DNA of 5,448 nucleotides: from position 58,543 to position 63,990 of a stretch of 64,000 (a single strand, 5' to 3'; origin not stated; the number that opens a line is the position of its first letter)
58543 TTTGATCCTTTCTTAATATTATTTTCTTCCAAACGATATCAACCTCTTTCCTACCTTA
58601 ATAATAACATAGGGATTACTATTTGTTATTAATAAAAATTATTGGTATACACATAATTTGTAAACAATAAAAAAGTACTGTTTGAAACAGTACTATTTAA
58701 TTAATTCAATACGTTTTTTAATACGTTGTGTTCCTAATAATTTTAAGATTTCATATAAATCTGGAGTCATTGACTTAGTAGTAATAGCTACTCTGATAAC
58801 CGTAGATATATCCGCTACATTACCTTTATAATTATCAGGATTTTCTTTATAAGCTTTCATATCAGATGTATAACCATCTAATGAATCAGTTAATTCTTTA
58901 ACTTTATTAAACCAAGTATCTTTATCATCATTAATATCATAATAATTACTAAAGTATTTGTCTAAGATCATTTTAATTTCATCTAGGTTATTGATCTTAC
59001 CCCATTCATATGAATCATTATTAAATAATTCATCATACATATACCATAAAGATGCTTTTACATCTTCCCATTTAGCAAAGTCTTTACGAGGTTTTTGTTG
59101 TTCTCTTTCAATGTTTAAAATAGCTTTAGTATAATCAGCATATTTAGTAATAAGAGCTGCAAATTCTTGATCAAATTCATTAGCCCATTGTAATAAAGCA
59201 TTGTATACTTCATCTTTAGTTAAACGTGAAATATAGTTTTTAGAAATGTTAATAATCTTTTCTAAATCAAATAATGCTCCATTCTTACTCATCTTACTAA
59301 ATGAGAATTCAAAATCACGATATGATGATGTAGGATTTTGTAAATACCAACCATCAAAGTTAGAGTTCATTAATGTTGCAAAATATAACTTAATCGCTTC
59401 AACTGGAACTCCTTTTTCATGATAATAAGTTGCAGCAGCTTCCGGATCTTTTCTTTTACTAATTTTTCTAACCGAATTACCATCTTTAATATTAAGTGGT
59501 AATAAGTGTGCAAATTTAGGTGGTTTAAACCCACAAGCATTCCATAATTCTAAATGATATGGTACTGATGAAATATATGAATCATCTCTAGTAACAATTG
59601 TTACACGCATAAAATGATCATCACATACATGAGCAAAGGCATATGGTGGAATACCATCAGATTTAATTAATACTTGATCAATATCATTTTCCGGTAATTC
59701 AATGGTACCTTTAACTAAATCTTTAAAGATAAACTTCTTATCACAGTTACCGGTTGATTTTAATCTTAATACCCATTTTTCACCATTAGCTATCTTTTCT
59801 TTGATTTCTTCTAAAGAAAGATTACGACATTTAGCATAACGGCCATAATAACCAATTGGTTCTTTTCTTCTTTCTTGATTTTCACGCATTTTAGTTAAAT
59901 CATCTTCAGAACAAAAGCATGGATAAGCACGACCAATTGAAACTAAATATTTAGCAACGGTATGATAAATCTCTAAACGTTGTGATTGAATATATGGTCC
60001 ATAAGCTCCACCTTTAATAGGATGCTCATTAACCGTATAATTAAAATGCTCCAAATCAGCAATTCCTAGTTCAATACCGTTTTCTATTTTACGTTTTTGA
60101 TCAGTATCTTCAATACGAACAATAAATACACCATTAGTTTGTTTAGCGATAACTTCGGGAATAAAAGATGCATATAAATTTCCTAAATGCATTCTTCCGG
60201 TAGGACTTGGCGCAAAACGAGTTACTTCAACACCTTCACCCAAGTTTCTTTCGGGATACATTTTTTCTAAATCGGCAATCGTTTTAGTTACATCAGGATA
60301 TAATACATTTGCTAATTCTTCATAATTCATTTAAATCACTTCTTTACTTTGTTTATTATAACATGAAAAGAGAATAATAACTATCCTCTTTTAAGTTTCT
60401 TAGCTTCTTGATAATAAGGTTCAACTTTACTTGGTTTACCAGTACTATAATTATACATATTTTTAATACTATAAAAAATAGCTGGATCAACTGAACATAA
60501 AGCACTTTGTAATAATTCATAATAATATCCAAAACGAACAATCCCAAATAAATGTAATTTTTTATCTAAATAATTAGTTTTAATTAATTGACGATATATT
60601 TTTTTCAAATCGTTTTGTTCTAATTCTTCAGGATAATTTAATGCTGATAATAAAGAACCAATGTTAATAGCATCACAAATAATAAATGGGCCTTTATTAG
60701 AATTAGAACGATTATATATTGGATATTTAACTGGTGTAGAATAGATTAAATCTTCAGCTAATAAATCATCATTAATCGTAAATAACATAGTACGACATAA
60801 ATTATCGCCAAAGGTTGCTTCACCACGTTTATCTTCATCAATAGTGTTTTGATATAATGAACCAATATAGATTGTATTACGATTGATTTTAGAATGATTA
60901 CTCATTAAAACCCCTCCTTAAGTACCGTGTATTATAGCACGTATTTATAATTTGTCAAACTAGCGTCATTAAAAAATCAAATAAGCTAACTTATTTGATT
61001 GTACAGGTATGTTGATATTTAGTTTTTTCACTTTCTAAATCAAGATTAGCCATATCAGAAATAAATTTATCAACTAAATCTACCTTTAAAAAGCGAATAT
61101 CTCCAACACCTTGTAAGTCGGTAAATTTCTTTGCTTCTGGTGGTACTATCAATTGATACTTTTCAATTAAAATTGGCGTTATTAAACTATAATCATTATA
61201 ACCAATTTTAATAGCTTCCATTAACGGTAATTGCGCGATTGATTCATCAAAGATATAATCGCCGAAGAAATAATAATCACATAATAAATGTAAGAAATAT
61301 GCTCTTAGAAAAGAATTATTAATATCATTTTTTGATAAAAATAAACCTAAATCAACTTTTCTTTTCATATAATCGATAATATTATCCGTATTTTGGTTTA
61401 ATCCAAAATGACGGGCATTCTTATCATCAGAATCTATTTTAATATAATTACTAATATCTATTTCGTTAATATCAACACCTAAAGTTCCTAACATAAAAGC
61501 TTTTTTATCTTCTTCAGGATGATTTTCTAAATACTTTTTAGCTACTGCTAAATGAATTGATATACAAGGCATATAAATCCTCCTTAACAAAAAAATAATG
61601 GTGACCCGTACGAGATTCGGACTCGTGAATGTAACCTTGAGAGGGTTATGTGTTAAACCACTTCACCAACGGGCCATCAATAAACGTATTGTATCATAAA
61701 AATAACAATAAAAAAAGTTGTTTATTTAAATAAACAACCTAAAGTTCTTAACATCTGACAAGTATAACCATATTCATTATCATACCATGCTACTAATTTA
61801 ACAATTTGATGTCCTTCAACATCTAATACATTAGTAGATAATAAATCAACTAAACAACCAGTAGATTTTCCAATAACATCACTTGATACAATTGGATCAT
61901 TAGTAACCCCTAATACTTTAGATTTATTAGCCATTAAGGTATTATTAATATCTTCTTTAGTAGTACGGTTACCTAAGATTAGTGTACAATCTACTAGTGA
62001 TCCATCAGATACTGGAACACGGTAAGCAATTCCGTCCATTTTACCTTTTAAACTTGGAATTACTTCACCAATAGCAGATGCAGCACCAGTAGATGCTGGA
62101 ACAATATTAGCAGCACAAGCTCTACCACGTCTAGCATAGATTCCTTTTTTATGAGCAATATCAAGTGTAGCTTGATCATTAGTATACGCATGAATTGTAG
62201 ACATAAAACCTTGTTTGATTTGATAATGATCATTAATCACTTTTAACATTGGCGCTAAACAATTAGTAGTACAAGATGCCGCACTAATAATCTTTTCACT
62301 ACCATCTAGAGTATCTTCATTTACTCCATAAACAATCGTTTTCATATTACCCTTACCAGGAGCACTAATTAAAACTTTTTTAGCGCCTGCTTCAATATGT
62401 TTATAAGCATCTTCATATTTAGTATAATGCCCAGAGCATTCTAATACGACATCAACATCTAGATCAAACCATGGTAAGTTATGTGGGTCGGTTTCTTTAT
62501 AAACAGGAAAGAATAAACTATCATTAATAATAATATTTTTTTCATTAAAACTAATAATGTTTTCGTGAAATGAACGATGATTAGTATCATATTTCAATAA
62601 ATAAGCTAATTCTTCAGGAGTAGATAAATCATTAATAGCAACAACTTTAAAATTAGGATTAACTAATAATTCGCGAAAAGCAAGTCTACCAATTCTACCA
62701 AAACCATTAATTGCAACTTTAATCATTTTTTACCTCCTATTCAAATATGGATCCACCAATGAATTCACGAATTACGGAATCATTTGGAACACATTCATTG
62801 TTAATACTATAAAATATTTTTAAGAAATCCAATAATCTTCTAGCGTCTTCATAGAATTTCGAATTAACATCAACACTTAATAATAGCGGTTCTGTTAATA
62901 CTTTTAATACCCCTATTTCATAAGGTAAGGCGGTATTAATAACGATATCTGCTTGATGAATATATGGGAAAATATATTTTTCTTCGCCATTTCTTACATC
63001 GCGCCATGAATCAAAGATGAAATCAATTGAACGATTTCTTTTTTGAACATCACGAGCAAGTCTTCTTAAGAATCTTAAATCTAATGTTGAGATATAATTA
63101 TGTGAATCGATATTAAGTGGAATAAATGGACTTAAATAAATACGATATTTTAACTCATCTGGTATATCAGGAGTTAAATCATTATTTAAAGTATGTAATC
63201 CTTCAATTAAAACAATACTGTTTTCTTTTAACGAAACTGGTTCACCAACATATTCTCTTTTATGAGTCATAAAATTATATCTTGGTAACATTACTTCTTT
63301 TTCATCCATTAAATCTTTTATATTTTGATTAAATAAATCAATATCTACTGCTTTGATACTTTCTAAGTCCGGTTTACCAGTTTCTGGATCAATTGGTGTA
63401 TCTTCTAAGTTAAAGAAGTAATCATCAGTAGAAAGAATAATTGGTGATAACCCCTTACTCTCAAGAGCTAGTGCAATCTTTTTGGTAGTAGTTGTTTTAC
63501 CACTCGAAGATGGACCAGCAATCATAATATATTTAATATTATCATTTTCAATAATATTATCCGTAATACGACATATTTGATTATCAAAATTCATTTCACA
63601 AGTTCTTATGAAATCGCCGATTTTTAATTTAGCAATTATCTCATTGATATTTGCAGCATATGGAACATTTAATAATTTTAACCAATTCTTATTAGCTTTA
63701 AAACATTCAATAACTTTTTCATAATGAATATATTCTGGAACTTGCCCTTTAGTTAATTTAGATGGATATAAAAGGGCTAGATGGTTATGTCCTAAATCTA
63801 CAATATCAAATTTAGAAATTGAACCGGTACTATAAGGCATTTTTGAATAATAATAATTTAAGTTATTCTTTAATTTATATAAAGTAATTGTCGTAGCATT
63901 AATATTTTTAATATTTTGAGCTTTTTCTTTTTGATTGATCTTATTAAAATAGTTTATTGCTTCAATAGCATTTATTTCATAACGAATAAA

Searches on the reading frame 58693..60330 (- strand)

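Call 28: search_protein_families(library=pfam, max_evalue=0.01, proteins=[window:58693-60330:-])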
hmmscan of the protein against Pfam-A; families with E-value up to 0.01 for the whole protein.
window:58693-60330:- (545 aa): 2 families
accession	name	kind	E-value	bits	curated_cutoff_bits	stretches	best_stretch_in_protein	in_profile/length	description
PF00749.27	tRNA-synt_1c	-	7.7e-59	199.6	23.4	1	36-318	3-273/314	tRNA synthetases class I (E and Q), catalytic domain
PF19269.4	Anticodon_2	-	2.1e-06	28.6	23.6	1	505-542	101-138/141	Anticodon binding domain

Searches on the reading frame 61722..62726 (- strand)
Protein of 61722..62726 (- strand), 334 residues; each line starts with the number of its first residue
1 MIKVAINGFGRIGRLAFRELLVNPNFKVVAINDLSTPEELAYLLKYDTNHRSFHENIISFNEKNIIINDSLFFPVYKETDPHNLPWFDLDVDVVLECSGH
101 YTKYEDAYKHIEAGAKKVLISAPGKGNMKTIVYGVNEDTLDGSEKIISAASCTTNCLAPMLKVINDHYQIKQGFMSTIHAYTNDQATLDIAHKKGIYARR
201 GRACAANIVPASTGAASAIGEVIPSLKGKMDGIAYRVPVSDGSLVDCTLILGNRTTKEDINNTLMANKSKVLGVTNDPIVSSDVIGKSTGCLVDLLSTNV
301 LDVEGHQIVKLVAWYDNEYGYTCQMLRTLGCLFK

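Call 28: search_protein_families(library=pfam, max_evalue=0.01, proteins=[window:61722-62726:-])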
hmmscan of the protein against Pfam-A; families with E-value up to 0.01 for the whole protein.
window:61722-62726:- (334 aa): 2 families
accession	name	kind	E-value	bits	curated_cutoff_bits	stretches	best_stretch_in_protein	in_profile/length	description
PF02800.25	Gp_dh_C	-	4.8e-48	163.2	24.4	1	157-315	1-158/158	Glyceraldehyde 3-phosphate dehydrogenase, C-terminal domain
PF00044.30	Gp_dh_N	-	3.6e-32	111.1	31.7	1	2-103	1-100/101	Glyceraldehyde 3-phosphate dehydrogenase, NAD binding domain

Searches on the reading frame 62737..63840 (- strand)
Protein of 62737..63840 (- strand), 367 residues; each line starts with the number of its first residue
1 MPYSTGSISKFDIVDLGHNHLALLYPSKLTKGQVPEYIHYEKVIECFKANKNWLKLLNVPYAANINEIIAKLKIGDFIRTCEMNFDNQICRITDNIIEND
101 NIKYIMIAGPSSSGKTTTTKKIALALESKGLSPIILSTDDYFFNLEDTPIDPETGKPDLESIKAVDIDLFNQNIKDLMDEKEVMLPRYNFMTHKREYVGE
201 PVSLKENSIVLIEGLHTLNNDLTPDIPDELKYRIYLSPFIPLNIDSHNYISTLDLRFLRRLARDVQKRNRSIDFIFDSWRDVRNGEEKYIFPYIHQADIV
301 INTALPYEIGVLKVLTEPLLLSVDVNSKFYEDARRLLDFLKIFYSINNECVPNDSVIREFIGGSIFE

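Call 28: search_protein_families(library=pfam, max_evalue=0.01, proteins=[window:62737-63840:-])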
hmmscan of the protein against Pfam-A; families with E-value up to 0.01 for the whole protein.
window:62737-63840:- (367 aa): 5 families
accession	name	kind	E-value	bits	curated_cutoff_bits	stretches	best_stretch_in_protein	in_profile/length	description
PF00485.24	PRK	-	5.8e-22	78.9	22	1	105-302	2-188/196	Phosphoribulokinase / Uridine kinase family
PF00448.28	SRP54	-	0.00015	21.9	22.7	1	103-141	2-40/196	SRP54-type protein, GTPase domain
PF20720.3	nSTAND3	-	0.0016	18.6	27.2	1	103-138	18-53/155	Novel STAND NTPase 3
PF25199.1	nSTAND_NTPase5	-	0.0065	16.7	34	0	92-132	28-72/145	Novel STAND NTPase 5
PF13671.12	AAA_33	-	0.0075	17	27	0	105-154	2-46/143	AAA domain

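Call 62: find_encoding_contigs(protein=window:62737-63840:-, flank=10000, max_places=1)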
Protein window:62737-63840:- (367 aa): no gene with exactly this product is on record in the collection.
